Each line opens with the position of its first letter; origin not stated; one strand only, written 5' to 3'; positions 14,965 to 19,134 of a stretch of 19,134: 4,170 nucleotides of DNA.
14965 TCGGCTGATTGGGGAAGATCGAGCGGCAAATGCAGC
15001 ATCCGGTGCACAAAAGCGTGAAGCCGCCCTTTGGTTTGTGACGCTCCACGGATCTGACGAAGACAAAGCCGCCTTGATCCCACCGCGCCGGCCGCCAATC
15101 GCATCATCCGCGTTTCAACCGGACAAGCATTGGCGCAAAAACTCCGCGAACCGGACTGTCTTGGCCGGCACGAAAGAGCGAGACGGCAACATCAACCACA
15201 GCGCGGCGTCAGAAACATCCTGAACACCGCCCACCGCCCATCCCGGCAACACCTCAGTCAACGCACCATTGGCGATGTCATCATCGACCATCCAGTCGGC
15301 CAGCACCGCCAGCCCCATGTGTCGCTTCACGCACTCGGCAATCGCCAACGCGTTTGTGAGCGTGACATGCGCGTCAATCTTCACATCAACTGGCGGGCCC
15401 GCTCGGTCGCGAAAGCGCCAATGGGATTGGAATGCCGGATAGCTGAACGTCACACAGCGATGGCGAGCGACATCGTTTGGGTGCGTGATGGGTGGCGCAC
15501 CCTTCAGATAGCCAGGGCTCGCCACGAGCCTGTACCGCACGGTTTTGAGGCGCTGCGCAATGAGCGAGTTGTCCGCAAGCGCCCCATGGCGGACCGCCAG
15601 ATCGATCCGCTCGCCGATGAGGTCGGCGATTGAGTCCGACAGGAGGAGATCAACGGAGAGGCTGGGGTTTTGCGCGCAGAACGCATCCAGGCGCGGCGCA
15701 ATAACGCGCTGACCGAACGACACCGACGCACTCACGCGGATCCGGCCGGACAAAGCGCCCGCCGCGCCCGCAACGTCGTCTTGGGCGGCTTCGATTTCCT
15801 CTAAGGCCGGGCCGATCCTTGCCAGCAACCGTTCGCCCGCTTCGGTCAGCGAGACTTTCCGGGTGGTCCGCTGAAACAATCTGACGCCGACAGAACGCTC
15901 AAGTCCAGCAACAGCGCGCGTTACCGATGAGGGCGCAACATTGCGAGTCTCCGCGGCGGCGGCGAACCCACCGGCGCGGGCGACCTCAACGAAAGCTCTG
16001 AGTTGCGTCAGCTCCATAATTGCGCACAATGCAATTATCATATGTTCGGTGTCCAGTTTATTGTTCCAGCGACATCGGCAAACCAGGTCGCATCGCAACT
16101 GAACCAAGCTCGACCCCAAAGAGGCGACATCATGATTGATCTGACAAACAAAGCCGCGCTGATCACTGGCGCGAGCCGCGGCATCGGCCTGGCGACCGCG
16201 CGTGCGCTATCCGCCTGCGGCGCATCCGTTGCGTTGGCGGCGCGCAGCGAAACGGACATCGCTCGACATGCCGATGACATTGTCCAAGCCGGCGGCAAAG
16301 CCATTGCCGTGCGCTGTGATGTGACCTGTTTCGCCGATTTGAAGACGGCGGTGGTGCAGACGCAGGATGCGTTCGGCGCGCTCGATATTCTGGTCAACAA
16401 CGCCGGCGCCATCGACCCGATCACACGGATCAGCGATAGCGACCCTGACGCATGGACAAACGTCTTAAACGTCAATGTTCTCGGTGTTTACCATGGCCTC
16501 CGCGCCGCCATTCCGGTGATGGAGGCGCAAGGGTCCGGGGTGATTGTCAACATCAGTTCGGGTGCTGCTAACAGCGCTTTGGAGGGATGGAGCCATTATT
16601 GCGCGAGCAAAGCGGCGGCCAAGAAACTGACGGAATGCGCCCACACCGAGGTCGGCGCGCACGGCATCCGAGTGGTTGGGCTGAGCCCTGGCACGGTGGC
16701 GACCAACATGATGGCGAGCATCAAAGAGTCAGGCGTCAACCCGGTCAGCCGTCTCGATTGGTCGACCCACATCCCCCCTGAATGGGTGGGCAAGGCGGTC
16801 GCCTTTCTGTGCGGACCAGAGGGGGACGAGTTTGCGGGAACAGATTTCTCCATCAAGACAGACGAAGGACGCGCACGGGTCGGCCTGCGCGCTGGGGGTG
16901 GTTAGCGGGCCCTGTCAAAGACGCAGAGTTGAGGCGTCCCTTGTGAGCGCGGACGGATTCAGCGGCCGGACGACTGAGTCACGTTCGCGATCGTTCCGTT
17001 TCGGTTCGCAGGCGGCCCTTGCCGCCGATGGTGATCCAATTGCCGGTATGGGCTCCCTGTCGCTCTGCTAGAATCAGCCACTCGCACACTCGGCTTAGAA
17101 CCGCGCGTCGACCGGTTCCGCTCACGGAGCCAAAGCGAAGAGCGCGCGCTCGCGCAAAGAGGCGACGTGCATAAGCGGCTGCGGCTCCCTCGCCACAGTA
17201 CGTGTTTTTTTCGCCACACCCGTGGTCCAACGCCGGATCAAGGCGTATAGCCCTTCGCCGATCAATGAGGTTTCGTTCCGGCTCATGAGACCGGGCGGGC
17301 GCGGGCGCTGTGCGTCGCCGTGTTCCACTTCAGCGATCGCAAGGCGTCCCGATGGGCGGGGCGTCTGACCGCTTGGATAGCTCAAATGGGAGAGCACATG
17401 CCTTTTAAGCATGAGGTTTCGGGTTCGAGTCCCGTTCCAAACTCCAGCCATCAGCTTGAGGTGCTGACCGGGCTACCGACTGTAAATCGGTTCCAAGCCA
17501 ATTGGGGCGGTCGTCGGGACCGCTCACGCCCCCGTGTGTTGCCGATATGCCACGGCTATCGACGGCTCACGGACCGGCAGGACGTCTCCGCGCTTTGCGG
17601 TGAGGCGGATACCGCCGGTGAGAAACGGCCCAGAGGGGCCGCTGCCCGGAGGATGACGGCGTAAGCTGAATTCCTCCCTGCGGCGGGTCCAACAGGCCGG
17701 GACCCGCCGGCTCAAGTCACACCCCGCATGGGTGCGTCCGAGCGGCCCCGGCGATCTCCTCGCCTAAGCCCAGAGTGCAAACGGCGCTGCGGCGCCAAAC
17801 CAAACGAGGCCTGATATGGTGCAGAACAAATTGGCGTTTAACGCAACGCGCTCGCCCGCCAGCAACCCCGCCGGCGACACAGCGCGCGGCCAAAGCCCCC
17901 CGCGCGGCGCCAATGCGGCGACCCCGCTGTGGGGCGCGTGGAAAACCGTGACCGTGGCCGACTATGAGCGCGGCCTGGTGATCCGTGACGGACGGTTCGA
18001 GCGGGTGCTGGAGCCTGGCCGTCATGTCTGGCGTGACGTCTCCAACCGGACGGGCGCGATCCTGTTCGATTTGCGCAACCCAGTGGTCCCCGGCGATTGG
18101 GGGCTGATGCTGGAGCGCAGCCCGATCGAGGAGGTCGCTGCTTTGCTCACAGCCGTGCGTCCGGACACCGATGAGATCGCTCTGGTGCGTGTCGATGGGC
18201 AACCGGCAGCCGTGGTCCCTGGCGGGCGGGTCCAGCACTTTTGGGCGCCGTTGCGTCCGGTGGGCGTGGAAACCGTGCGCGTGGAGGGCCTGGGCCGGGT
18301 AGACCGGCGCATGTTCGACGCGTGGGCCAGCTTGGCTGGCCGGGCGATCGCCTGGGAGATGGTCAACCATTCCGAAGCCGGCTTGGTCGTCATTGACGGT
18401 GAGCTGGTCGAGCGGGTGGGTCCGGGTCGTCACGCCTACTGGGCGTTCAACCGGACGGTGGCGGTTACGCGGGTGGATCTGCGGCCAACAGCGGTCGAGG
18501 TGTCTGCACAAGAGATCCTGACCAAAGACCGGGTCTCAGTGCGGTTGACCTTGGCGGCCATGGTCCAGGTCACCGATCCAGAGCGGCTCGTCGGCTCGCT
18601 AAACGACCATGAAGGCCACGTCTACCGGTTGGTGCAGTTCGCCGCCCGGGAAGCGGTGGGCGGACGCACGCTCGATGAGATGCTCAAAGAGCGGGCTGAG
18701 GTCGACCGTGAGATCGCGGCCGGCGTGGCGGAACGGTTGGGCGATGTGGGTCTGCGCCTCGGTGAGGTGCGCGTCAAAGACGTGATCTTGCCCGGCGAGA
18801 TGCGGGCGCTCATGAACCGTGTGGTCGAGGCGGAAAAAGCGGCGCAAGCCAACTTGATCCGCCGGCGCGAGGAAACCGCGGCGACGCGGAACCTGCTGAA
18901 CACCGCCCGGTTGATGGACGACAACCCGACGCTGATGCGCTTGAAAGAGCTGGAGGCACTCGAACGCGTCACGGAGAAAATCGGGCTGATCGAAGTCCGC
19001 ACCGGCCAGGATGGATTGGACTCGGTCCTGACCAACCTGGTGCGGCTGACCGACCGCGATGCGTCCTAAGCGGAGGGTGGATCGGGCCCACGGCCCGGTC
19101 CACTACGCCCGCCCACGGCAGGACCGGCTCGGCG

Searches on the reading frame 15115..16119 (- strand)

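Call 19: search_protein_families(library=pfam, proteins=[window:15115-16119:-], max_evalue=0.001)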
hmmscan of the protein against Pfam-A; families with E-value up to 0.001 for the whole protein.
window:15115-16119:- (334 aa): 2 families
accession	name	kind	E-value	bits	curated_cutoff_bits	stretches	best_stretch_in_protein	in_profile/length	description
PF03466.25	LysR_substrate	-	1.1e-37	130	28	1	121-330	2-206/209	LysR substrate binding domain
PF00126.33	HTH_1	-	6.5e-21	74.5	26.6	1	37-96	1-60/60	Bacterial regulatory helix-turn-helix protein, lysR family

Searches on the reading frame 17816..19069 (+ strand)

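Call 19: search_protein_families(library=pfam, proteins=[window:17816-19069:+], max_evalue=0.001)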
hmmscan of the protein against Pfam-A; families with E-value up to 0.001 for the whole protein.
window:17816-19069:+ (417 aa): 1 family
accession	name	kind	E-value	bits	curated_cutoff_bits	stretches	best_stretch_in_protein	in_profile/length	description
PF01145.31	Band_7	-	1.5e-32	113.5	23.6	1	183-353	3-175/176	SPFH domain / Band 7 family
